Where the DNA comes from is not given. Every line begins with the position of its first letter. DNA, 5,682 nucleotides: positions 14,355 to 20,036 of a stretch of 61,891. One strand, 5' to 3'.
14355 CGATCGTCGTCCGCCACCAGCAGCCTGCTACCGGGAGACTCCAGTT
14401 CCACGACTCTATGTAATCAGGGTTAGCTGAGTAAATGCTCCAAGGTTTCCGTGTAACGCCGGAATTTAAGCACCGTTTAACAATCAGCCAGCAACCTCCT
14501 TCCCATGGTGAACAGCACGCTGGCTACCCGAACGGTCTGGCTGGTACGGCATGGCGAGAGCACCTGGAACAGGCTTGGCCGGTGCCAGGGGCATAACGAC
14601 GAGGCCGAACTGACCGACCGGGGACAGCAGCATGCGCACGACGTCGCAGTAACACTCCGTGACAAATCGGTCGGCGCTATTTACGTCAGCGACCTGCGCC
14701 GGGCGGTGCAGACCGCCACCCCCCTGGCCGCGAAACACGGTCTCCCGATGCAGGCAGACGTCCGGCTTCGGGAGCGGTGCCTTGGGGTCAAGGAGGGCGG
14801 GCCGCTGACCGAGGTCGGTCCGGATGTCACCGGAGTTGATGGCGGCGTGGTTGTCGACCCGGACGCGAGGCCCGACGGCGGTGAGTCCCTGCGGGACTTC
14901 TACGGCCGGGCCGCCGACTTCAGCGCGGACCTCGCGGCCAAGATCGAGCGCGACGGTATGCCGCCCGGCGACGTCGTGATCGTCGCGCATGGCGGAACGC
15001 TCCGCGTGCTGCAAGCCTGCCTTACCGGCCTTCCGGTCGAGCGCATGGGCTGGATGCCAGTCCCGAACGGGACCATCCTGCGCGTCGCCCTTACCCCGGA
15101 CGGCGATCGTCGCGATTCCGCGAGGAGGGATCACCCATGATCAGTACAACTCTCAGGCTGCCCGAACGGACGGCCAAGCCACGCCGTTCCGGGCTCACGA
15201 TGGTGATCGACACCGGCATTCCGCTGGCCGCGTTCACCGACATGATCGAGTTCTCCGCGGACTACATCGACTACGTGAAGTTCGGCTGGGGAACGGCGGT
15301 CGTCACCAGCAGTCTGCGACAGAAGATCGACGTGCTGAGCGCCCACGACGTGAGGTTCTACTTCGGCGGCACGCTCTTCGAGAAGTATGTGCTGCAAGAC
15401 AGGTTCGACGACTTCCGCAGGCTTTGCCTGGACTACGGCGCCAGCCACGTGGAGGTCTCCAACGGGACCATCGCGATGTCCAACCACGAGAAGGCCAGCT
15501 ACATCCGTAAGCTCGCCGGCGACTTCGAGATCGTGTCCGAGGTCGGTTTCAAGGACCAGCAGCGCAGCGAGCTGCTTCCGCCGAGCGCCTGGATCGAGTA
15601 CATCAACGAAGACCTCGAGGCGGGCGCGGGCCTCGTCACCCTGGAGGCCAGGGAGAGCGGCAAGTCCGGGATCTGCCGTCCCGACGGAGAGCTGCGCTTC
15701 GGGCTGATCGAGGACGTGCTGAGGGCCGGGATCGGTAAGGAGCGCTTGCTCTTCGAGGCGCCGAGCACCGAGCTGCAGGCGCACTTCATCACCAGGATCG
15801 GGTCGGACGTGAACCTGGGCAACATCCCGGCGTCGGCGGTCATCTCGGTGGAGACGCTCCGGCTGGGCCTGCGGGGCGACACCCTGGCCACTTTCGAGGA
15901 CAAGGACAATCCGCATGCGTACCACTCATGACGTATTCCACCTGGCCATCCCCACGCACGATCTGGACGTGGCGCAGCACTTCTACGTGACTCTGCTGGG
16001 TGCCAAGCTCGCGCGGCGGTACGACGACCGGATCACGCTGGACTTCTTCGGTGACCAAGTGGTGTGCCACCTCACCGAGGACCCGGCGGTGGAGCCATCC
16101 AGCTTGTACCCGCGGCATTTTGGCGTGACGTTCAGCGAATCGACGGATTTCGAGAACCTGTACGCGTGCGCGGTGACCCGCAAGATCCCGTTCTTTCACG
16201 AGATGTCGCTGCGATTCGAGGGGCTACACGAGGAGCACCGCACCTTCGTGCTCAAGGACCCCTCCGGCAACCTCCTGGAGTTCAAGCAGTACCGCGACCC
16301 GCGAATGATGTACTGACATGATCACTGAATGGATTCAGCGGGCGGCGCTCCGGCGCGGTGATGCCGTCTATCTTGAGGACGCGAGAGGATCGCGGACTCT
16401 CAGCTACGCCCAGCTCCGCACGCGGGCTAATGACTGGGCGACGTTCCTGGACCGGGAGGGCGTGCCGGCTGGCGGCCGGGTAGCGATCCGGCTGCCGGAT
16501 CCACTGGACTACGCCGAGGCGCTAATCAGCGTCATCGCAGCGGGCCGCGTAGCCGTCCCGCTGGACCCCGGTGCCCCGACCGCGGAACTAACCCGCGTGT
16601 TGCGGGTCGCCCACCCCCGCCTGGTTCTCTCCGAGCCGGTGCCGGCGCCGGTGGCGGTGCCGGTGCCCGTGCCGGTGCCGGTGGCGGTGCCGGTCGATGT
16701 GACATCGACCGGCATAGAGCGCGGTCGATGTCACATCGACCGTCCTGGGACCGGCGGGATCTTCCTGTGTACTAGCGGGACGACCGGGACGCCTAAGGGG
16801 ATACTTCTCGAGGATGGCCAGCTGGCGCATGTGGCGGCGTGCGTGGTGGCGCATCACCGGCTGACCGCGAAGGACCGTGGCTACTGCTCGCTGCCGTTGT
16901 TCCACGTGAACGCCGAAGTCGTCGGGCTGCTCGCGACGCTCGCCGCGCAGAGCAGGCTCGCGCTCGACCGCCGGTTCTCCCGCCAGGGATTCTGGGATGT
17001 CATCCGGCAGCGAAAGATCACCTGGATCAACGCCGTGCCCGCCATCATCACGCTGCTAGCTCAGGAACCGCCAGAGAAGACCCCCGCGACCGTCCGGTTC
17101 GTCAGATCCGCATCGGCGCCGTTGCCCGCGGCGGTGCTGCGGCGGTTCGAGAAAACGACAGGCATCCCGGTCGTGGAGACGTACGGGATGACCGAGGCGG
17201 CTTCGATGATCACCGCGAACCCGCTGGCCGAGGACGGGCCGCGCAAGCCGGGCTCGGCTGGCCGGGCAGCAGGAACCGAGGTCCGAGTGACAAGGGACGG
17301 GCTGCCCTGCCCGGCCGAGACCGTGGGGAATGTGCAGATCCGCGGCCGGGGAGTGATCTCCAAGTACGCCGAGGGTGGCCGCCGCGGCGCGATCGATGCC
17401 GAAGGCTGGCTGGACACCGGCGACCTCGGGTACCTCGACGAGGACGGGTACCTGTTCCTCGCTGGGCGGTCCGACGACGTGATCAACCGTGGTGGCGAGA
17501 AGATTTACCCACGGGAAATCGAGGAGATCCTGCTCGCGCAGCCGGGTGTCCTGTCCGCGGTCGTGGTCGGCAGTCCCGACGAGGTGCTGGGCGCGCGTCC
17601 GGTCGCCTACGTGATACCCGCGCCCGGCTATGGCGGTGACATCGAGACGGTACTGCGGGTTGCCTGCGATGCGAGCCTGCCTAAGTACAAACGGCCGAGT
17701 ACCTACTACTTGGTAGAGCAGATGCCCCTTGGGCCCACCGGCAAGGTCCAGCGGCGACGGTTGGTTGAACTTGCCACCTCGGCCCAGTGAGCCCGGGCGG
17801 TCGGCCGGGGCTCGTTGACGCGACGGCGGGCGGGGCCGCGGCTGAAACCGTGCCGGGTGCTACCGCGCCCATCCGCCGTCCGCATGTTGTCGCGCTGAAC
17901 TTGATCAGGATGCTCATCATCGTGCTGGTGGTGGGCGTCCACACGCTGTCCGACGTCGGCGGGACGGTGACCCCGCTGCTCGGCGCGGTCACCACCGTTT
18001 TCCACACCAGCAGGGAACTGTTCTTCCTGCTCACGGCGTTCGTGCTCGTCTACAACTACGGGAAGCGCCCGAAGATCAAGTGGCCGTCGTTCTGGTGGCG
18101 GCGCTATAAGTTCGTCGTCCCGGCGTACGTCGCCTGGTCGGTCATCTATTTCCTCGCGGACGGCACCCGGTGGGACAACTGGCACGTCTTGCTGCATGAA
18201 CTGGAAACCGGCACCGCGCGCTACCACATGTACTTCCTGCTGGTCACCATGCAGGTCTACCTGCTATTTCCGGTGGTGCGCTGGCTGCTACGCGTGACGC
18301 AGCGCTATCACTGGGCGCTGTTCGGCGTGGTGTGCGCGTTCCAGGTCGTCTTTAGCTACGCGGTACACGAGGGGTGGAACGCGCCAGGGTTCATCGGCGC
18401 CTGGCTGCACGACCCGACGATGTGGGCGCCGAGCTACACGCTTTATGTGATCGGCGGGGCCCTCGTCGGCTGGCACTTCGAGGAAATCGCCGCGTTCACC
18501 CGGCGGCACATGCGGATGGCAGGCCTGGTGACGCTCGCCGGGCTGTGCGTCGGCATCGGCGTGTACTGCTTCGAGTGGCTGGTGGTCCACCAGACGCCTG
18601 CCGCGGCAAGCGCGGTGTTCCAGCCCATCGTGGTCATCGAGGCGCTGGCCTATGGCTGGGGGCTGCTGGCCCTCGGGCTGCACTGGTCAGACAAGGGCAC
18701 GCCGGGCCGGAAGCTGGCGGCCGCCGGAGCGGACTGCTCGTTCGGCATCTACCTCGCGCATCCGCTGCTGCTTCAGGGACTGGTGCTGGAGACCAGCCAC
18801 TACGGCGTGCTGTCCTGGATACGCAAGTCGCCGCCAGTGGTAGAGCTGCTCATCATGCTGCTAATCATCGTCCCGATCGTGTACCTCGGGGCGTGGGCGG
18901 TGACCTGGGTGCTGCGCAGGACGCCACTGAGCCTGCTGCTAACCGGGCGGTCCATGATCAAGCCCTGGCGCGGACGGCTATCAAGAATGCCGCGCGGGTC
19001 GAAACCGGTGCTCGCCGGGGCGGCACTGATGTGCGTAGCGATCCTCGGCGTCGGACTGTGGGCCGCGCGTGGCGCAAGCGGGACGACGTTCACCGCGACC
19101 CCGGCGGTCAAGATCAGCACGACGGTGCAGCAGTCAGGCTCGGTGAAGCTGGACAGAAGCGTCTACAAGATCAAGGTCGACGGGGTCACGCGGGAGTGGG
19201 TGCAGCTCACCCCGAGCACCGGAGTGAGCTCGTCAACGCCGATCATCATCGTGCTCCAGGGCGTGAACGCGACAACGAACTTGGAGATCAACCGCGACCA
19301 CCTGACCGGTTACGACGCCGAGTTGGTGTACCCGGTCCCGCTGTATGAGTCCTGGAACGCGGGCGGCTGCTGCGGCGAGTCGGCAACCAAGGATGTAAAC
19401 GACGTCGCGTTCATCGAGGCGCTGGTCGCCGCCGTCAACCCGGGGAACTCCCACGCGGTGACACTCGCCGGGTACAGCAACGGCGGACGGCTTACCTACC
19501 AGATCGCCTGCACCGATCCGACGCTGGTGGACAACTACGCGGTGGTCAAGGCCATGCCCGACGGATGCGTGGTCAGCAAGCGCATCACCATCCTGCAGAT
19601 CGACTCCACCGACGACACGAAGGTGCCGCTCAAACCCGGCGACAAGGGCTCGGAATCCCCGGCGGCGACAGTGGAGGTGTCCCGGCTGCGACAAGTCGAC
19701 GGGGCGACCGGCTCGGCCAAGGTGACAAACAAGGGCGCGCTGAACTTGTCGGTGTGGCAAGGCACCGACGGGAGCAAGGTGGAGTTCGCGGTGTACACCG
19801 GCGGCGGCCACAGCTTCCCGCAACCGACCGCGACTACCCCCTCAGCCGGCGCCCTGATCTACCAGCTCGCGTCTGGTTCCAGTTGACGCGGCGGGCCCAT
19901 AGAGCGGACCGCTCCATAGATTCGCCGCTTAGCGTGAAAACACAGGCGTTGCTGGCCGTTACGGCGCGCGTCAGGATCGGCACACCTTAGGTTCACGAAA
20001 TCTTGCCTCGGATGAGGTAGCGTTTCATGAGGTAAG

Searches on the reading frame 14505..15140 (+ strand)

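Call 5: search_protein_families(library=pfam, proteins=[window:14505-15140:+], max_evalue=0.01)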
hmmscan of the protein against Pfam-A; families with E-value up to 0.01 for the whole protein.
window:14505-15140:+ (211 aa): 1 family
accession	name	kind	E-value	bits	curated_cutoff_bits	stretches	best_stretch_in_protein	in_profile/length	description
PF00300.27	His_Phos_1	-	1.3e-42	146.1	21.7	1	11-200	1-185/194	Histidine phosphatase superfamily (branch 1)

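Call 6: search_protein_families(library=padloc, proteins=[window:14505-15140:+], max_evalue=0.01)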
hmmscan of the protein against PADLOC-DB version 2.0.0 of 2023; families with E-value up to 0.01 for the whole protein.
window:14505-15140:+ (211 aa): 0 families

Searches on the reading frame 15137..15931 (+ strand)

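Call 5: search_protein_families(library=pfam, proteins=[window:15137-15931:+], max_evalue=0.01)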
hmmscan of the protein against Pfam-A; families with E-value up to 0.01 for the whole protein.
window:15137-15931:+ (264 aa): 1 family
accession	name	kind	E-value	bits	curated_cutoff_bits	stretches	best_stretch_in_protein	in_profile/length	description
PF02679.21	ComA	-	4e-83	279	25.2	1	9-248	1-243/243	(2R)-phospho-3-sulfolactate synthase (ComA)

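Call 6: search_protein_families(library=padloc, proteins=[window:15137-15931:+], max_evalue=0.01)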
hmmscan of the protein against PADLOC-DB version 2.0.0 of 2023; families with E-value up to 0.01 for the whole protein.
window:15137-15931:+ (264 aa): 0 families

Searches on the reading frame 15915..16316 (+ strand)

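Call 5: search_protein_families(library=pfam, proteins=[window:15915-16316:+], max_evalue=0.01)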
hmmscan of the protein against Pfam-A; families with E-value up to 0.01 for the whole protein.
window:15915-16316:+ (133 aa): 2 families
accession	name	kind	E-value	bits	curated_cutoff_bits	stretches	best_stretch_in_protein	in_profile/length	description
PF00903.31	Glyoxalase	-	3.2e-12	47.3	20.6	1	8-123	3-121/121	Glyoxalase/Bleomycin resistance protein/Dioxygenase superfamily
PF22677.2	Ble-like_N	-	0.00011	22.3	24.5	1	8-34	3-29/41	Bleomycin resistance protein-like N-terminal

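Call 6: search_protein_families(library=padloc, proteins=[window:15915-16316:+], max_evalue=0.01)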
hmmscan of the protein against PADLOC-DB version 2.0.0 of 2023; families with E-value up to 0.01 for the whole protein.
window:15915-16316:+ (133 aa): 0 families

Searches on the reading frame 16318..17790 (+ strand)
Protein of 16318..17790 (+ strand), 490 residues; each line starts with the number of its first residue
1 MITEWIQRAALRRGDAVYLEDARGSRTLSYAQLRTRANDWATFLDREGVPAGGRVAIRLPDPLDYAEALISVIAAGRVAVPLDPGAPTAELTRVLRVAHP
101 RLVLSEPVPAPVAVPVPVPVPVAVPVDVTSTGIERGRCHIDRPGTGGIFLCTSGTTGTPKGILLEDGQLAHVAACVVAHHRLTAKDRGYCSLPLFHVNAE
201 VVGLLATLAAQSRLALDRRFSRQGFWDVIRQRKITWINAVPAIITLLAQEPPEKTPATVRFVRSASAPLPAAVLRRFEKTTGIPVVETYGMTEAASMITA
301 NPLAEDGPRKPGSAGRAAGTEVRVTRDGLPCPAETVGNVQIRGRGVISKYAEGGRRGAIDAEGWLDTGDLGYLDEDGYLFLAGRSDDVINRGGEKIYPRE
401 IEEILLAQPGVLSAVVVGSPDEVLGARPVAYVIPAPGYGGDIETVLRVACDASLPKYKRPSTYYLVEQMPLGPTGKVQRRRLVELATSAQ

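Call 5: search_protein_families(library=pfam, proteins=[window:16318-17790:+], max_evalue=0.01)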
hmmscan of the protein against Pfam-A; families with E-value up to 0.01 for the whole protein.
window:16318-17790:+ (490 aa): 2 families
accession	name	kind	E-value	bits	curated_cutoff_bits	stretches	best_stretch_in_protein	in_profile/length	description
PF00501.34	AMP-binding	-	9.9e-57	192.9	29.9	1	7-350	2-383/384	AMP-binding enzyme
PF13193.12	AMP-binding_C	-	1e-15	58.8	24.5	1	400-476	1-76/76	AMP-binding enzyme C-terminal domain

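Call 6: search_protein_families(library=padloc, proteins=[window:16318-17790:+], max_evalue=0.01)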
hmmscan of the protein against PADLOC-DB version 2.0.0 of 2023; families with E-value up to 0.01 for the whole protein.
window:16318-17790:+ (490 aa): 0 families

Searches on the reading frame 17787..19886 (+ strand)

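Call 5: search_protein_families(library=pfam, proteins=[window:17787-19886:+], max_evalue=0.01)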
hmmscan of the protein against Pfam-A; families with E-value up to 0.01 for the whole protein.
window:17787-19886:+ (699 aa): 1 family
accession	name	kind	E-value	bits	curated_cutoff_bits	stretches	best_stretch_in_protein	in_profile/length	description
PF01757.29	Acyl_transf_3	-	3.5e-24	85.9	31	1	35-368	2-324/326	Acyltransferase domain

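Call 6: search_protein_families(library=padloc, proteins=[window:17787-19886:+], max_evalue=0.01)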
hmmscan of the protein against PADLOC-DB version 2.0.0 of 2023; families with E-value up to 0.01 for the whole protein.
window:17787-19886:+ (699 aa): 0 families
